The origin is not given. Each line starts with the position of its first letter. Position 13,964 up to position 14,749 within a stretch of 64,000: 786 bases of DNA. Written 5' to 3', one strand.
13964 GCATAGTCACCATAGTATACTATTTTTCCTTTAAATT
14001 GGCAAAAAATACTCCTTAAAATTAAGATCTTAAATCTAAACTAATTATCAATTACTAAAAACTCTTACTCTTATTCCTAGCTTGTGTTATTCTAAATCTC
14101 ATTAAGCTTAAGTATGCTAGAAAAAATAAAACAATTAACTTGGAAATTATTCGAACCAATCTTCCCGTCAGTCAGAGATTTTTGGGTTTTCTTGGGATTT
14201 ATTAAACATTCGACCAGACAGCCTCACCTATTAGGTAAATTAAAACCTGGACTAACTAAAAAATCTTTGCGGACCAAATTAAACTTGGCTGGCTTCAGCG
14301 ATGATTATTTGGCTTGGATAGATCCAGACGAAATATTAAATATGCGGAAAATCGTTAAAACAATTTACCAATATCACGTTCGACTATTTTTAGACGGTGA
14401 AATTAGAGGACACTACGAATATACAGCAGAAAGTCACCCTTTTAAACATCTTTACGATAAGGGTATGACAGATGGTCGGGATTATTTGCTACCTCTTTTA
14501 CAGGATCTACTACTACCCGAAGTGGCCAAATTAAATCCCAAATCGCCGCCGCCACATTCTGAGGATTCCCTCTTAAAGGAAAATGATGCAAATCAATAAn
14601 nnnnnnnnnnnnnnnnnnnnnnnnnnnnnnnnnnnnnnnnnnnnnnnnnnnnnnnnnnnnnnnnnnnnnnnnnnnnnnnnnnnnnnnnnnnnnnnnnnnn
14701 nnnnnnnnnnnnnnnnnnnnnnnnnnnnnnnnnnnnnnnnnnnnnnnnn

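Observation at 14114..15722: Stand-alone cyanophycin-synthetase-like ATP-grasp protein (no Mur-ligase half) converging on a 161-aa ORF with a 158-nt overlap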

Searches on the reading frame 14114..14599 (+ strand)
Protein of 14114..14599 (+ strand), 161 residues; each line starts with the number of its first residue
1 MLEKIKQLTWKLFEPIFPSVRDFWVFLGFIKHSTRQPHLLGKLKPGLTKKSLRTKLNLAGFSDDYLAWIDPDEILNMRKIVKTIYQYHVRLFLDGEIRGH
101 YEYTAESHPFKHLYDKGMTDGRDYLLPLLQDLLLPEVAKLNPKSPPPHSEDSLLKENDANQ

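Call 3: search_protein_families(library=pfam, proteins=[window:14114-14599:+], max_evalue=0.1)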
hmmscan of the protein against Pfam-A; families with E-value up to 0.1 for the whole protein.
window:14114-14599:+ (161 aa): 0 families

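Call 4: search_protein_families(library=ncbifam, proteins=[window:14114-14599:+], max_evalue=0.1)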
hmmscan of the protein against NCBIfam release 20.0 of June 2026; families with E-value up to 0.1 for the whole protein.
window:14114-14599:+ (161 aa): 1 family
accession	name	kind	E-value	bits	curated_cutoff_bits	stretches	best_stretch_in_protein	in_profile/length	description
NF008688.0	PRK11709.1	equivalog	0.028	13.3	306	1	69-120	291-341/355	L-ascorbate 6-phosphate lactonase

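Call 5: find_homologous_proteins(query=window:14114-14599:+, max_evalue=0.01)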
Query window:14114-14599:+ (161 aa): 32 proteins with E <= 0.01 among 54 candidates.
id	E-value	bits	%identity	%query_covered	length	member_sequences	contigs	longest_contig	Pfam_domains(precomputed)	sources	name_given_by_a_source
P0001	4.5e-105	367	100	100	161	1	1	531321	-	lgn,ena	-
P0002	1.9e-72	261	79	89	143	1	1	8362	-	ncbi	ncbi:MAG: hypothetical protein ACOZAJ_03145 [Patescibacteria group bacterium]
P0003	2.1e-72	261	81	89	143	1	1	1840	-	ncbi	-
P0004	8.5e-66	239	75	89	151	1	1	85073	-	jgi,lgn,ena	-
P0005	1.7e-59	219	60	100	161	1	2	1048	-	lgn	-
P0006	8.4e-59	216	60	100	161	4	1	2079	-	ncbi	-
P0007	1.7e-58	215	65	93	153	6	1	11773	-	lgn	-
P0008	2.1e-58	215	69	83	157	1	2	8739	-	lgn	-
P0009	3.2e-57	211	57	100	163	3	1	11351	-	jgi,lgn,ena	-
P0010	1.8e-56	209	64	84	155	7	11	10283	-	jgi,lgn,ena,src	-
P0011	3.2e-56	208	63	84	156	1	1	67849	-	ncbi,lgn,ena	-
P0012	4.4e-56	207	65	83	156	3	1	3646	-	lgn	-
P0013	6.6e-56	207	62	93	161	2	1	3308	-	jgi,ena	-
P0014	1.4e-55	206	59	100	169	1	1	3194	-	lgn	-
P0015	1.5e-55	206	63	84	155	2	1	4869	-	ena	-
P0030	3.2e-49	185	55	90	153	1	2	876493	-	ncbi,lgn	-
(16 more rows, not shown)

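Call 10: find_encoding_contigs(protein=P0004, flank=6000, max_places=2)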
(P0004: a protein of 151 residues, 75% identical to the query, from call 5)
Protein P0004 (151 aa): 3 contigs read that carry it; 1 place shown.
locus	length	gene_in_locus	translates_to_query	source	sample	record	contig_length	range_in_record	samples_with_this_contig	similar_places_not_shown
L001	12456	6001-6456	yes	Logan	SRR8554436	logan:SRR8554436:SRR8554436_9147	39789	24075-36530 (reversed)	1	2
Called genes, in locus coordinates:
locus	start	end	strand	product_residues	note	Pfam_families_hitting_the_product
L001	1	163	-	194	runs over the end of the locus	PF04079:SMC_ScpB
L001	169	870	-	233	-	PF02616:SMC_ScpA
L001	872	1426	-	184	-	PF04073:tRNA_edit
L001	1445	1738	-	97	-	-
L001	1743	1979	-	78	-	-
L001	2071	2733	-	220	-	PF01966:HD (faint)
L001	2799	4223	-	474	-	PF01336:tRNA_anti-codon, PF00152:tRNA-synt_2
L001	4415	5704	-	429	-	PF01336:tRNA_anti-codon, PF00152:tRNA-synt_2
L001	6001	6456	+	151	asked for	-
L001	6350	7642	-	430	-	-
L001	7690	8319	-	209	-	PF09335:VTT_dom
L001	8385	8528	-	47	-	-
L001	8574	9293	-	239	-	PF08713:DNA_alkylation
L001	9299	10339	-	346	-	PF13310:Virulence_RhuM, PF02661:Fic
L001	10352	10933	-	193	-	PF01928:CYTH (weak)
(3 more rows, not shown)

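Call 11: find_encoding_contigs(protein=P0030, flank=6000, max_places=2)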
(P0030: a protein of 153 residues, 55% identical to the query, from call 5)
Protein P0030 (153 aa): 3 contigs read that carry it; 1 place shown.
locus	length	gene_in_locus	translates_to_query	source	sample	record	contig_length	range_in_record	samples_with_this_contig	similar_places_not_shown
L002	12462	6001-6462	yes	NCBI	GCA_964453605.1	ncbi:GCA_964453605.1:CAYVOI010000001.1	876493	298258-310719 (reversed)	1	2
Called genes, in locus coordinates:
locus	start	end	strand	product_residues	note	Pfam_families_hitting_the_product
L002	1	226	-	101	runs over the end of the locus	-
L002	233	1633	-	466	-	PF01336:tRNA_anti-codon, PF00152:tRNA-synt_2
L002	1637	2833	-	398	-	-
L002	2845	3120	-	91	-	PF01022:HTH_5 (weak)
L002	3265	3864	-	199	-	-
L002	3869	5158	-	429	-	PF01336:tRNA_anti-codon, PF00152:tRNA-synt_2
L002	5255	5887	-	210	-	-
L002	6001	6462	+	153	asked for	-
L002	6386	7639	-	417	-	-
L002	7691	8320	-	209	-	PF09335:VTT_dom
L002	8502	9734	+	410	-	PF00270:DEAD, PF00271:Helicase_C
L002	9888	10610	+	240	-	-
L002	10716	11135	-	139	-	-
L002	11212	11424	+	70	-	-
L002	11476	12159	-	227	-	PF01061:ABC2_membrane, PF12698:ABC2_membrane_3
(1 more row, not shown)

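Call 12: find_encoding_contigs(protein=P0011, flank=6000, max_places=2)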
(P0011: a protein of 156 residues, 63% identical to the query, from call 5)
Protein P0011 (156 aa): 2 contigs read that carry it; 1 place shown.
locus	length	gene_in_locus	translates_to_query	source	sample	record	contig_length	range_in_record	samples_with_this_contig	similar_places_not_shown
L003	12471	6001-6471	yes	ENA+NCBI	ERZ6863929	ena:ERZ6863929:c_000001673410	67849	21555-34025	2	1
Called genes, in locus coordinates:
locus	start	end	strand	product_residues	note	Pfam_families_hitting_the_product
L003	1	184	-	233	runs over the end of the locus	PF02616:SMC_ScpA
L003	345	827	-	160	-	PF04073:tRNA_edit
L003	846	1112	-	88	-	-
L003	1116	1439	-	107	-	-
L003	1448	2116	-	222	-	-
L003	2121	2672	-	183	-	PF13302:Acetyltransf_3, PF13420:Acetyltransf_4, PF13523:Acetyltransf_8, PF00583:Acetyltransf_1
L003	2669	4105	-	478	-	PF01336:tRNA_anti-codon, PF00152:tRNA-synt_2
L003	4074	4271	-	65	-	-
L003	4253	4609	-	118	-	PF00857:Isochorismatase (weak)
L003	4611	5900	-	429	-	PF01336:tRNA_anti-codon, PF00152:tRNA-synt_2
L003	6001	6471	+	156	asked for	-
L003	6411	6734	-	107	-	-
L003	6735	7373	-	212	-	PF09335:VTT_dom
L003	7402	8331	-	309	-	PF13593:SBF_like, PF01758:SBF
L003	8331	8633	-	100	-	PF03091:CutA1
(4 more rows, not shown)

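Call 13: find_related_loci(query=A1, collection=genome_contigs, flank=5000)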
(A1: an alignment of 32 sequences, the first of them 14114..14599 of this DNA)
Query A1 (161 aa) in genome_contigs; peptide patterns used: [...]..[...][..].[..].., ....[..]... (x = any residue, [..] = any of these).
66 stretches matched a pattern; 11 encode a relative of the query (tblastn E <= 1e-3); 11 distinct loci.
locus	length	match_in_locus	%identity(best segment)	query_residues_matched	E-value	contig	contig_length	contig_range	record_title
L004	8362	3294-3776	75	1-161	2e-79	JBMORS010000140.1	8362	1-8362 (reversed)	MAG: Patescibacteria group bacterium isolate Betzabe_MAG186 MAG186_140, whole genome shotgun sequence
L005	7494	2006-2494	58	1-161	4e-64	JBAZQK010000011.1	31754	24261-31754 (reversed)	MAG: Patescibacteria group bacterium isolate SO_2017_SWC_51 scaffold_1215_c1_LP-4_2017, whole genome shotgun sequence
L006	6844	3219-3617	67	1-133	6e-62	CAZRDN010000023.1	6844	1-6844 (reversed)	MAG TPA_asm: uncultured Gammaproteobacteria bacterium isolate SRP329715_co1_108 genome assembly, contig: NODE_17147_leng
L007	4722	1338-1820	60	4-161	1e-61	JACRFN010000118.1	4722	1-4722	MAG: Candidatus Kerfeldbacteria bacterium isolate NC_groundwater_1726_Pr3_B-0.1um_50_13 SR-2_scaffold_141_3711398, whole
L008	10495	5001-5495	59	1-161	3e-61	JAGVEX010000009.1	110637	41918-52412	MAG: bacterium isolate DeMMO2_23 c_000000011177, whole genome shotgun sequence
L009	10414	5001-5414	63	1-136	7e-60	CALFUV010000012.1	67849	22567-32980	MAG: uncultured Patescibacteria group bacterium isolate N1_Bin_MAXBIN__110_sub_1 genome assembly, contig: c_000001673410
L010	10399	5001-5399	64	1-133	5e-59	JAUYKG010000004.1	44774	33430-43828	MAG: Candidatus Veblenbacteria bacterium isolate C24_metabat.bin.183 C24_k141_431679, whole genome shotgun sequence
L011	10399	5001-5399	60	1-133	7e-58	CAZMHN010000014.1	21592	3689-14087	MAG TPA_asm: uncultured Gammaproteobacteria bacterium isolate binchicken_co66_121 genome assembly, contig: NODE_3936_len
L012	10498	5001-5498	52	2-161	2e-55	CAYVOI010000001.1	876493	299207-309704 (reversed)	MAG TPA_asm: uncultured Gammaproteobacteria bacterium isolate SRP273308_co1_307 genome assembly, contig: NODE_2_length_8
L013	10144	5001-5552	48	1-161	2e-55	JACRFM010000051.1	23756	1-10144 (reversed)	MAG: Candidatus Kerfeldbacteria bacterium isolate NC_groundwater_1725_Pr3_B-0.1um_43_11 SR-2_scaffold_141_1650604, whole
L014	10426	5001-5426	58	1-138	3e-55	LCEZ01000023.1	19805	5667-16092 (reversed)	MAG: Parcubacteria group bacterium GW2011_GWD2_43_10 UV57_C0023, whole genome shotgun sequence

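Call 19: predict_structure(alignment_id=A1)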
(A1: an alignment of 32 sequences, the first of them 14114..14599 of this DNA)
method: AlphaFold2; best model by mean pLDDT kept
length: 161 residues; sequences in the alignment: 32
mean_pLDDT: 77.9   pTM: 0.68
mean pLDDT of the five models: 77.9, 77.3, 74.7, 74.5, 74.0
residues with pLDDT >= 90: 63; 70-90: 55; 50-70: 20; < 50: 23
segments of 3 or more residues with pLDDT < 50: 140-161
pLDDT, mean of each block of 10 residues (from residue 1): 80 81 78 76 96 98 75 91 89 93 78 69 95 73 42 37 36
secondary structure, 60 per line:
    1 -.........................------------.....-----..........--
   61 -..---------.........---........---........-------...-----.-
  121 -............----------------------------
elements in order: H2-26 E39-43 H49-58 E73-81 E85-92 E96-103 H122-132

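Call 37: search_protein_representatives(alignment_id=A1)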
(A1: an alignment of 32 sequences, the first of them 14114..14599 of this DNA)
Query: 32 sequences, 156 profile positions. Proteins with E-value up to 0.001 (for the whole library): 210; up to 1e-10: 146; up to 1e-30: 33. The best 150 are listed.
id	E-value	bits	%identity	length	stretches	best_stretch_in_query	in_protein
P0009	8.7e-69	246.4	-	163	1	5-149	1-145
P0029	9.3e-68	243.1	-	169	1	7-152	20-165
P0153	5.2e-43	162.7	-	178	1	3-149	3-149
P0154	3.3e-38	147.1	-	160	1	9-150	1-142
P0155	1.9e-37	144.6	-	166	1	4-137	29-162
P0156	3.0e-37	144.0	-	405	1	4-142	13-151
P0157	4.4e-36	140.2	-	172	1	5-142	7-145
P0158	6.8e-36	139.6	-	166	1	5-142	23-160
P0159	7.5e-36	139.4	-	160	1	8-147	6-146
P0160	1.1e-35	138.9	-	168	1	4-152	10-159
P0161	7.0e-35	136.3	-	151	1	4-149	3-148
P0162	1.0e-34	135.7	-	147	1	6-144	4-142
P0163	2.0e-34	134.8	-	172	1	4-145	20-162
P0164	3.9e-33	130.6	-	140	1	4-139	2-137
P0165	4.7e-33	130.4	-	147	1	10-142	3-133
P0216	9.0e-27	109.9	-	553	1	11-143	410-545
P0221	3.4e-26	108.0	-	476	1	5-138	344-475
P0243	3.3e-23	98.4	-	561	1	10-140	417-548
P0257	3.1e-19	85.5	-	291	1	58-133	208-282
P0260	1.1e-18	83.7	-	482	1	21-140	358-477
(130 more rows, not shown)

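Call 40: search_protein_families(library=pfam, proteins=[P0156, P0216, P0221, P0243, P0260, P0257], max_evalue=0.01)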
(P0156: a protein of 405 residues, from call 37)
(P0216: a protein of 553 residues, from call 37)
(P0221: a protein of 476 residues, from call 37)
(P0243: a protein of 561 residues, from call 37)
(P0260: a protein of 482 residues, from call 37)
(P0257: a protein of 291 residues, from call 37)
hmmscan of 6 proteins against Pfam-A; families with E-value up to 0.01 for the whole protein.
P0156 (405 aa): 6 families
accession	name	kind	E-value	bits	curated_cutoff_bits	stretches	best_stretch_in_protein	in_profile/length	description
PF00535.33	Glycos_transf_2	-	9.6e-34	117.2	23.3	1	159-324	1-167/168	Glycosyl transferase family 2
PF13641.12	Glyco_tranf_2_3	-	1.3e-13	51.9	27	1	158-348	3-198/230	Glycosyltransferase like family 2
PF10111.15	Glyco_tranf_2_2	-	2.1e-09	37.7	27.3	1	159-347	1-202/276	Glycosyltransferase like family 2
PF13632.12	Glyco_trans_2_3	-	5e-08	33.4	27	1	237-363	1-126/198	Glycosyl transferase family group 2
PF13506.12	Glyco_transf_21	-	9e-06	25.7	21.7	1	229-348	25-141/174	Glycosyl transferase family 21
PF02709.20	Glyco_transf_7C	-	1.8e-05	24.7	23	1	309-352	19-63/78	N-terminal domain of galactosyltransferase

P0216 (553 aa): 1 family
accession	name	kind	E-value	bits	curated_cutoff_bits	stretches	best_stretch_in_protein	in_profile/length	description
PF07478.18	Dala_Dala_lig_C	-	0.00033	20.7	24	1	167-224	34-90/204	D-ala D-ala ligase C-terminus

P0221 (476 aa): 2 families
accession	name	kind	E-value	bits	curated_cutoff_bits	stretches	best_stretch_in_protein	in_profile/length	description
PF01565.28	FAD_binding_4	-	5.7e-23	81.6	26.4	1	24-148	4-133/139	FAD binding domain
PF02873.21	MurB_C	-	7.4e-18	65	27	1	214-339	1-99/99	UDP-N-acetylenolpyruvoylglucosamine reductase, C-terminal domain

P0243 (561 aa): 1 family
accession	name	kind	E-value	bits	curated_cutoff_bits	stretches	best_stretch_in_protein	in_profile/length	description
PF07478.18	Dala_Dala_lig_C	-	1.6e-06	28.2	24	1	167-231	31-94/204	D-ala D-ala ligase C-terminus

P0260 (482 aa): 2 families
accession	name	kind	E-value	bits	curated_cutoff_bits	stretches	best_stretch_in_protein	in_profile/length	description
PF07478.18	Dala_Dala_lig_C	-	4.9e-06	26.6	24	1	97-169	26-97/204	D-ala D-ala ligase C-terminus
PF01071.24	GARS_A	-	0.0096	16.2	27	0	72-163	2-99/194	Phosphoribosylglycinamide synthetase, ATP-grasp (A) domain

P0257 (291 aa): 4 families
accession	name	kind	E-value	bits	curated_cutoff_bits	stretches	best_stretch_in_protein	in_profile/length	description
PF00534.26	Glycos_transf_1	-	2.3e-35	122.1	26.4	1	17-183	3-171/172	Glycosyl transferases group 1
PF13692.12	Glyco_trans_1_4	-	8.6e-32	110.8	27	1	30-169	2-141/142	Glycosyl transferases group 1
PF20706.3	GT4-conflict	-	1.4e-06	28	26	1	32-148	200-324/385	Family 4 Glycosyltransferase in conflict systems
PF13524.12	Glyco_trans_1_2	-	0.004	17.6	25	1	55-198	9-143/144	Glycosyl transferase-like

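Call 46: find_encoding_contigs(protein=P0216, flank=5000, max_places=2)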
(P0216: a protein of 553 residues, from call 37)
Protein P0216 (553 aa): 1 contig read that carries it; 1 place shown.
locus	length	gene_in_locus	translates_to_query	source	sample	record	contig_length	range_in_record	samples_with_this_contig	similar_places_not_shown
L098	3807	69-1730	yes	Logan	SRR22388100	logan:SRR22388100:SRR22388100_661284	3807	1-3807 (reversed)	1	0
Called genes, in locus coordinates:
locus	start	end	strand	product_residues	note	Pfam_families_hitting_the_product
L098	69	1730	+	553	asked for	-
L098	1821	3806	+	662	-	?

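Call 47: find_encoding_contigs(protein=P0221, flank=5000, max_places=2)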
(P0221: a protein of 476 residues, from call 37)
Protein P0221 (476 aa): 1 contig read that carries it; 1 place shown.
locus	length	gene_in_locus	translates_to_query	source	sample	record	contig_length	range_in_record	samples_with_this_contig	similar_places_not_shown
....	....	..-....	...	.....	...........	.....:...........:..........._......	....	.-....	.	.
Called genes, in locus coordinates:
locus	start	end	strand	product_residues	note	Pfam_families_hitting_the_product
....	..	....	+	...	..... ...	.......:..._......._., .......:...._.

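Call 48: search_protein_families(library=pfam, proteins=[L098:1821-3806:+], max_evalue=0.001)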
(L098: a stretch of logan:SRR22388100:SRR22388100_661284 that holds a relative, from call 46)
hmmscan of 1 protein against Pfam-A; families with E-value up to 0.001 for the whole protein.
L098:1821-3806:+ (662 aa): 4 families
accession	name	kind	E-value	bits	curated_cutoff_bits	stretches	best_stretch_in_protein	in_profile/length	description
PF00204.31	DNA_gyraseB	-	1.1e-58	198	27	1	243-412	1-172/173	DNA gyrase B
PF01751.28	Toprim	-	1.8e-19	70.1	23.1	1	441-552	1-95/96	Toprim domain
PF02518.31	HATPase_c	-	7.6e-15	55.8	26.4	1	50-188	4-108/111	Histidine kinase-, DNA gyrase B-, and HSP90-like ATPase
PF00986.26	DNA_gyraseB_C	-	1.2e-13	51.4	29.8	1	638-662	4-28/63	DNA gyrase B subunit, carboxyl terminus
